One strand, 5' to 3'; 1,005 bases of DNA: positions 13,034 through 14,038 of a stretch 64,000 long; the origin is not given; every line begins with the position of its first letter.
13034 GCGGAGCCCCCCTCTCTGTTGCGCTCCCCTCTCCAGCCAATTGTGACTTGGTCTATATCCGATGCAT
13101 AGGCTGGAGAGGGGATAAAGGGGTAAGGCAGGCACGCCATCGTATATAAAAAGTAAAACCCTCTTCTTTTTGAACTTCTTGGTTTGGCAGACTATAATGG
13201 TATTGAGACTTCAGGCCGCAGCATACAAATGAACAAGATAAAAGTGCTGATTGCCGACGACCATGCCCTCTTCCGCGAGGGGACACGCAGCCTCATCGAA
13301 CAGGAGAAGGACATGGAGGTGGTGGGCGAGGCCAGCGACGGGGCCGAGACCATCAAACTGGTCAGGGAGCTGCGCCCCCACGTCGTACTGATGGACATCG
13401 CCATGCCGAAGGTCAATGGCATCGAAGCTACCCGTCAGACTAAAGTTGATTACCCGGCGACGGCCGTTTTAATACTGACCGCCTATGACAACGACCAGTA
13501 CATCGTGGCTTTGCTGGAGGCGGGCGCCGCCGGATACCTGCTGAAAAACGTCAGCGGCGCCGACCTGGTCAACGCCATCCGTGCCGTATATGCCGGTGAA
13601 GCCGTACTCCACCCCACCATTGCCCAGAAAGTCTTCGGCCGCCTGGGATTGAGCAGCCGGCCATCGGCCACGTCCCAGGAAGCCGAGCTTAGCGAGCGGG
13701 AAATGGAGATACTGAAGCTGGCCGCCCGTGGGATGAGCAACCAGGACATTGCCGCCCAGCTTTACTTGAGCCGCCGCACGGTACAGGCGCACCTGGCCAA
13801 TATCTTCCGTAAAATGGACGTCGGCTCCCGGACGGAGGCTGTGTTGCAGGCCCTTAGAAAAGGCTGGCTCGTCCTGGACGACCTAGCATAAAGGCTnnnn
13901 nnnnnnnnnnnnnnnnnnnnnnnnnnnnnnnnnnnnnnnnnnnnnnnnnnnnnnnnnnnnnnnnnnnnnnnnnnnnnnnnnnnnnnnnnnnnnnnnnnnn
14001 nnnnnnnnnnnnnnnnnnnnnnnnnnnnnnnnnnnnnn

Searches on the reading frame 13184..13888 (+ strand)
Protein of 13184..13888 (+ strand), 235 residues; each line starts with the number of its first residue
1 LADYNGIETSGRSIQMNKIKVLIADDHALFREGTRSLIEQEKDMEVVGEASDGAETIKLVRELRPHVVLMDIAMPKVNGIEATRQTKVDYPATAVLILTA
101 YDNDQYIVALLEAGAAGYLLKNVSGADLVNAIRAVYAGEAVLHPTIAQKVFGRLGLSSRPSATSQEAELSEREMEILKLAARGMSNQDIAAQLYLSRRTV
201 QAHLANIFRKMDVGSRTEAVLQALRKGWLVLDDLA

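Call 81: search_protein_families(library=pfam, proteins=[window:13184-13888:+], max_evalue=0.001)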
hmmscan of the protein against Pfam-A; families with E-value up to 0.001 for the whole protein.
window:13184-13888:+ (235 aa): 4 families
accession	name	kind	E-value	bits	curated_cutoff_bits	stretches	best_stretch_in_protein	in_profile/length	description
PF00072.30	Response_reg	-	3e-29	101.8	30.2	1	21-133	1-111/111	Response regulator receiver domain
PF00196.25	GerE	-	4.5e-21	74.7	23.5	1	168-221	2-55/57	Bacterial regulatory proteins, luxR family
PF08281.18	Sigma70_r4_2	-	5e-06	26.5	25.7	1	167-211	9-54/54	Sigma-70, region 4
PF13384.12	HTH_23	-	4.2e-05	23.7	24.6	1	172-202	6-36/50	Homeodomain-like domain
